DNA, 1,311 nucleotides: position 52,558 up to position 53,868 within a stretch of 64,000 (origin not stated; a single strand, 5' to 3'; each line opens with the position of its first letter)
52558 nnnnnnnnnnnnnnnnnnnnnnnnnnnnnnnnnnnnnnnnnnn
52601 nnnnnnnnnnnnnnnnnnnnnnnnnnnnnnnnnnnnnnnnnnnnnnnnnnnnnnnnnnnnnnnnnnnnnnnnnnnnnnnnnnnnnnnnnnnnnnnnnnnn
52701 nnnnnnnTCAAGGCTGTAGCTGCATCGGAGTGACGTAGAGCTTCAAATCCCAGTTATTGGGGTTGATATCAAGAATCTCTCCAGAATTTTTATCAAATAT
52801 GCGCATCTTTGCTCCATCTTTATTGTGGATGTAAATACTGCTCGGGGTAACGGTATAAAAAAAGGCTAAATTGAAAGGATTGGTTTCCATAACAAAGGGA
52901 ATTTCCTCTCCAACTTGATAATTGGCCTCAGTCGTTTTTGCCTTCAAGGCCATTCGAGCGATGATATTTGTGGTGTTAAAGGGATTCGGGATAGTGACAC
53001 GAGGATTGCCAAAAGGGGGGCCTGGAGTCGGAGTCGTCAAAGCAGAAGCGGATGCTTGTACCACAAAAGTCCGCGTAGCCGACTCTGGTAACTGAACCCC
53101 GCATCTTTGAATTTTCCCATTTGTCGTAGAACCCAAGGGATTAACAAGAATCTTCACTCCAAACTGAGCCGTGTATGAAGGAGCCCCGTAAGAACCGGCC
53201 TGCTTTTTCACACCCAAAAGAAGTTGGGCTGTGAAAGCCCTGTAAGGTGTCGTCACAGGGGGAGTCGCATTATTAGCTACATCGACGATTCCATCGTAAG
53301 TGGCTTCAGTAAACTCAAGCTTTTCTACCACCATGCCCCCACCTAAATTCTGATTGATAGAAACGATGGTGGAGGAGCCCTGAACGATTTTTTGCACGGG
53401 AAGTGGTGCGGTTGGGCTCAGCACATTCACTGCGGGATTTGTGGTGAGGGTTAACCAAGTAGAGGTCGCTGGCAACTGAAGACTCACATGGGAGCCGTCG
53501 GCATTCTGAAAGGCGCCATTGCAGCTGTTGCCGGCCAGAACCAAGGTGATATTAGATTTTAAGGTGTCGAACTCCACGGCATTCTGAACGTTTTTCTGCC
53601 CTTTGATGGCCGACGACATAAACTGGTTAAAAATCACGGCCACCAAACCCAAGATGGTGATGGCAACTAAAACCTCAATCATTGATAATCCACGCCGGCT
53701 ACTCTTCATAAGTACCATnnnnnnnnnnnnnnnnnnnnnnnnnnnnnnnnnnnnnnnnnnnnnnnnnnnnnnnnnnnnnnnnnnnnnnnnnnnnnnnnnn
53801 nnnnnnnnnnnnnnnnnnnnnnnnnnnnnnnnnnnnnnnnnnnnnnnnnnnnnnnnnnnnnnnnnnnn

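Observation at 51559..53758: Conserved infC-rpmI-rplT cluster is split by two inserted genes (prepilin-like protein and a secreted hypothetical)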

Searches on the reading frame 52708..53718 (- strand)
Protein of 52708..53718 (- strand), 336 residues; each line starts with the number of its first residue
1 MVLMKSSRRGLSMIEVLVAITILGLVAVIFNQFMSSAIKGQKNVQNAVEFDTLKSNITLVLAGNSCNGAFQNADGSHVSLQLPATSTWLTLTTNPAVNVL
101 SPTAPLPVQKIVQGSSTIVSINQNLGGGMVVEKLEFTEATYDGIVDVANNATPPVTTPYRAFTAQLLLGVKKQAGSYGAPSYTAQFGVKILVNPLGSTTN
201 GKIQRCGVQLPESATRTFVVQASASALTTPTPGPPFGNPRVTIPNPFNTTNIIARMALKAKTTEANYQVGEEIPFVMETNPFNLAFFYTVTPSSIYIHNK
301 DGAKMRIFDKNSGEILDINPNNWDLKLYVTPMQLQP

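Call 4: search_protein_families(library=pfam, proteins=[window:52708-53718:-], max_evalue=1)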
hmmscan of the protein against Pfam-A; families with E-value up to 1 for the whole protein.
window:52708-53718:- (336 aa): 1 family
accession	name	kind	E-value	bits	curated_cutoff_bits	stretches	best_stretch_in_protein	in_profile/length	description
PF07963.17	N_methyl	-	7.4e-06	25.8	21.2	1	6-29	2-25/27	Prokaryotic N-terminal methylation motif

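Call 8: search_protein_families(library=ncbifam, proteins=[window:52708-53718:-], max_evalue=1)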
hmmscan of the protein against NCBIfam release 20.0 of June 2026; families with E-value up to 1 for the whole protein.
window:52708-53718:- (336 aa): 5 families
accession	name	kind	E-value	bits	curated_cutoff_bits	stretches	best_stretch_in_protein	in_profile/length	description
TIGR02532.1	IV_pilin_GFxxxE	domain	1e-05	25.2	16.3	1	8-29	1-22/24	prepilin-type N-terminal cleavage/methylation domain-containing protein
TIGR02523.1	type_IV_pilV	equivalog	0.0088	16.5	52.2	1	9-45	2-40/139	type IV pilus modification protein PilV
TIGR01710.1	typeII_sec_gspG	equivalog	0.047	13.7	88.85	1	9-46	1-39/134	type II secretion system major pseudopilin GspG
TIGR01707.1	gspI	equivalog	0.11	13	44.35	1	10-46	1-37/101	type II secretion system minor pseudopilin GspI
NF045939.1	MHJ_0274_fam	hypoth_equivalog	0.19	11.4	80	0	15-55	4-44/165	MHJ_0274 family protein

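Call 9: find_homologous_proteins(query=window:52708-53718:-)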
Query window:52708-53718:- (336 aa): 4 proteins with E <= 0.001 among 2233 candidates.
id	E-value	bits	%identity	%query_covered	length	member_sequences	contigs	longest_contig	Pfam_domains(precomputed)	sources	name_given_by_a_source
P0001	3.6e-216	734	100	100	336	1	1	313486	PF07963.18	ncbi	-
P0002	1.2e-61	227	53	61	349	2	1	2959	-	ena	-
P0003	9.9e-52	194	41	85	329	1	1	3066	-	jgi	-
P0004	1.8e-34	138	45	54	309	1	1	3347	-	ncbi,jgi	jgi:hypothetical protein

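Call 11: find_encoding_contigs(protein=P0001, flank=10000, max_places=3)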
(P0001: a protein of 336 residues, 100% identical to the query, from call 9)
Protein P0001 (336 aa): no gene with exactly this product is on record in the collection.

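Call 12: find_encoding_contigs(protein=P0002, flank=5000, max_places=3)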
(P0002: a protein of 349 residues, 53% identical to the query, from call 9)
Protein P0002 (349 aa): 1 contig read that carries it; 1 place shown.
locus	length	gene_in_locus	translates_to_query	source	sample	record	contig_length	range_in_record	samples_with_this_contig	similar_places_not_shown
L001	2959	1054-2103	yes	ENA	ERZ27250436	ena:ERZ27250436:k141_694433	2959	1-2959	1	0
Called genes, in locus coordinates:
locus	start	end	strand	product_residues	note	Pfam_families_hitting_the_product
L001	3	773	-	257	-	?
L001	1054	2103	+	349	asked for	-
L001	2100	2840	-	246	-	-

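Call 13: find_encoding_contigs(protein=P0003, flank=5000, max_places=3)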
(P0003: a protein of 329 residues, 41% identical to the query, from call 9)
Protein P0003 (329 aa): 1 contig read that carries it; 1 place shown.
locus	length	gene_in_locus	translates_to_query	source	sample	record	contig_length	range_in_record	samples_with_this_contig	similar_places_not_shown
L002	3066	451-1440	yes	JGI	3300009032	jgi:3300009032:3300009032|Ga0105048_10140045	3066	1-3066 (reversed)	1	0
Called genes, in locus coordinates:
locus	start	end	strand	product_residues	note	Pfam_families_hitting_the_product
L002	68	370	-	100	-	-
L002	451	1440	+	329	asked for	-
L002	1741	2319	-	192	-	-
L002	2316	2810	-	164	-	-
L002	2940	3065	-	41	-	?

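Call 14: find_encoding_contigs(protein=P0004, flank=5000, max_places=3)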
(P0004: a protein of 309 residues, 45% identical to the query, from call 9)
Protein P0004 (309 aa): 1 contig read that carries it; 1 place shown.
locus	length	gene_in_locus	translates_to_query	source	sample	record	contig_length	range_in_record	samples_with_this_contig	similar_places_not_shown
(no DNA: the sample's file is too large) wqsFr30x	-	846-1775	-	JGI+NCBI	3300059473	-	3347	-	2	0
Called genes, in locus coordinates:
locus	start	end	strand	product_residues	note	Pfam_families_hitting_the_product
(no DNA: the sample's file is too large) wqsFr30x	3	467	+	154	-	?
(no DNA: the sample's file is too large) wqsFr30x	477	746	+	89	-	-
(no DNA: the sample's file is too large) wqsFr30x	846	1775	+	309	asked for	-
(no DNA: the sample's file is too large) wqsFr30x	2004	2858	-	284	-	-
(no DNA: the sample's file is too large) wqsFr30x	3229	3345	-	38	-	?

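Call 43: predict_structure(alignment_id=A2)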
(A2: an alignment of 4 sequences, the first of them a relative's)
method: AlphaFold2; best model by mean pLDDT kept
length: 336 residues; sequences in the alignment: 4
mean_pLDDT: 65.1   pTM: 0.52
mean pLDDT of the five models: 65.1, 64.4, 52.1, 46.0, 45.6
residues with pLDDT >= 90: 38; 70-90: 116; 50-70: 87; < 50: 95
segments of 3 or more residues with pLDDT < 50: 1-12, 209-240, 245-252, 276-285, 287-305, 329-336
pLDDT, mean of each block of 10 residues (from residue 1): 42 58 70 65 75 76 78 92 86 73 80 88 84 90 78 76 88 80 83 87 72 36 32 35 47 55 62 48 43 42 47 53 52 27
secondary structure, 60 per line:
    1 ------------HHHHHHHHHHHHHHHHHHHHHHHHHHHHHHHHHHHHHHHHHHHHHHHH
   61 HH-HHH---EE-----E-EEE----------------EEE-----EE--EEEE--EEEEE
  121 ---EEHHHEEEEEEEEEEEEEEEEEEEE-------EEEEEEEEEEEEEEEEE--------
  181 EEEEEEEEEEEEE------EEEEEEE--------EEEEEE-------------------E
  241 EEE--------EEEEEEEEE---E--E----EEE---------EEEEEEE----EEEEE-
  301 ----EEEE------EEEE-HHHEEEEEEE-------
elements in order: H13-62 E79-81 E98-100 E110-113 E116-120 E129-148 E156-172 E181-193 E200-206 E215-220 E240-243 E252-260 E272-274 E284-290 E295-299 E305-308 E315-318 E323-329

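Call 45: fold_search(model_id=the predicted structure, library=pdb)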
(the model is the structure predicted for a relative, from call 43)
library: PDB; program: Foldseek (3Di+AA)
matches with E <= 10: 219; with E <= 0.001: 0
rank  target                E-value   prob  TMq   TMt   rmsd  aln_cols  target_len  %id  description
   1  4lxc_C                3.1e-01  0.03  0.08  0.11  21.8       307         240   13  The antimicrobial peptidase lysostaphin from Staphylococcus simulans (released 2014-07-09)
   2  7o4i_B                3.2e-01  0.03  0.10  0.04  20.3       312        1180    7  Yeast RNA polymerase II transcription pre-initiation complex with initial transcription bubble (released 2021-06-16)
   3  4lxc_A                4.7e-01  0.03  0.08  0.10  21.4       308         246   12  The antimicrobial peptidase lysostaphin from Staphylococcus simulans (released 2014-07-09)
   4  8toe_J                4.7e-01  0.02  0.09  0.04  23.0       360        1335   10  Escherichia coli RNA polymerase unwinding intermediate (I1c) at the lambda PR promoter (released 2024-07-03)
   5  9k7f_B                7.0e-01  0.05  0.13  0.05  18.5       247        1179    7  RNA polymerase II elongation complex apo structure. (released 2025-10-29)
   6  7bn9_A                7.8e-01  0.03  0.10  0.06  20.3       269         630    7  Crystal Structure of Bacillus subtilis Penicillin Binding Protein 3 (released 2022-03-02)
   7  8s51_B                8.6e-01  0.02  0.09  0.04  23.4       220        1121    6  RNA polymerase II core initially transcribing complex with an ordered RNA of 8 nt (released 2024-04-17)
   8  6l7c_A                9.1e-01  0.11  0.11  0.14  15.9       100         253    9  CsgFG complex with substrate CsgAN6 peptide in Curli biogenesis system (released 2020-01-15)
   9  8szw_I                1.1e+00  0.05  0.11  0.04  17.4       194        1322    7  Reconstituted E. coli RNA polymerase post-termination complex on negatively-supercoiled DNA: open duplex DNA (rPTCo) (released 2025-04-02)
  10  8to6_I                1.1e+00  0.03  0.10  0.03  18.8       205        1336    6  Escherichia coli RNA polymerase unwinding intermediate (I1d) at the lambda PR promoter (released 2024-07-03)
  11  8oki_B                1.1e+00  0.02  0.08  0.04  19.2       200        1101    6  Cryo-EM structure of Pyrococcus furiosus transcription elongation complex bound to Spt4/5 (released 2024-04-24)
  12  6pb5_C                1.3e+00  0.06  0.11  0.04  21.0       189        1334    7  The E. coli class-II CAP-dependent transcription activation complex at the state 1 architecture (released 2020-03-18)
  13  6ztj_CD               1.3e+00  0.02  0.11  0.04  23.3       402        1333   10  E. coli 70S-RNAP expressome complex in NusG-coupled state (38 nt intervening mRNA) (released 2020-09-16)
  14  6fbv_C                1.4e+00  0.06  0.12  0.05  17.8       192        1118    8  Single particle cryo em structure of Mycobacterium tuberculosis RNA polymerase in complex with Fidaxomicin (released 2018-02-28)
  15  6psq_I                1.4e+00  0.02  0.09  0.03  16.8       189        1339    6  Escherichia coli RNA polymerase closed complex (TRPc) with TraR and rpsT P2 promoter (released 2020-03-25)
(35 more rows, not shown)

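Call 47: search_solved_structures(query=A2, max_evalue=10)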
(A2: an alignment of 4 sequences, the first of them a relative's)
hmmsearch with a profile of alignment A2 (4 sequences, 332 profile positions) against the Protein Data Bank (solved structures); distinct sequences matched with E-value up to 10: 8.
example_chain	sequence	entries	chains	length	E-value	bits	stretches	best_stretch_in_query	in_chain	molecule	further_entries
9egp_A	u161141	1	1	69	0.0072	18.8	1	5-56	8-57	Geopilin domain 1 protein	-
7tgg_A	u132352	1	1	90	0.015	17.8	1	4-54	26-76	Geopilin domain 1 protein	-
9lab_B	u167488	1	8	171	0.25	13.7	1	4-26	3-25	MSHA major pilin subunit MshA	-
6e14_F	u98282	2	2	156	0.28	13.6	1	142-209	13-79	Protein FimF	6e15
4j3o_F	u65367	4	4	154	0.29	13.5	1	142-209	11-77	Protein FimF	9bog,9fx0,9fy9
3jwn_E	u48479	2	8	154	0.34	13.3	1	142-209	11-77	Protein fimF | FimF protein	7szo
2jmr_A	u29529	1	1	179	0.37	13.2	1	142-209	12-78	fimF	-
2m7g_A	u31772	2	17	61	0.72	12.3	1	8-54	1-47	Geopilin domain 1 protein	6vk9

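Call 59: search_protein_families(library=padloc, proteins=[window:52708-53718:-], max_evalue=1)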
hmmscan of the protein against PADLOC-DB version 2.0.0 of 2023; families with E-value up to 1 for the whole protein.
window:52708-53718:- (336 aa): 0 families

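Call 60: search_protein_families(library=phrogs, proteins=[window:52708-53718:-], max_evalue=1)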
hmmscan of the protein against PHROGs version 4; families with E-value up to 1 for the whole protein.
window:52708-53718:- (336 aa): 2 families
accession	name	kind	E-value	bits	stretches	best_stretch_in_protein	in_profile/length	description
phrog_13280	-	unknown function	0.065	14.1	1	4-29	1-24/67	-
phrog_10597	-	unknown function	0.44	11.5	1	8-36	4-32/59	-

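Call 64: search_protein_families(library=pfam, proteins=[P0002, P0003, P0004], max_evalue=1)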
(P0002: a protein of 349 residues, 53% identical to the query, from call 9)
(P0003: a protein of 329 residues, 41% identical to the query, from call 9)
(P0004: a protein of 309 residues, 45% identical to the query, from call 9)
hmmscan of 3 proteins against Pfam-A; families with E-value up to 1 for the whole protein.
P0002 (349 aa): 1 family
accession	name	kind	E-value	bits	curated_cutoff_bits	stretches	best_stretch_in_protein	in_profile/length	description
PF07963.17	N_methyl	-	0.0006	19.7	21.2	1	2-26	1-25/27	Prokaryotic N-terminal methylation motif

P0003 (329 aa): 2 families
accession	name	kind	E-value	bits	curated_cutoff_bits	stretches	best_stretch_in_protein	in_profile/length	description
PF07963.17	N_methyl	-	0.021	14.8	21.2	1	10-30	5-25/27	Prokaryotic N-terminal methylation motif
PF07114.16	TMEM126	-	0.026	14.3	25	1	174-255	62-139/181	Transmembrane protein 126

P0004 (309 aa): 0 families
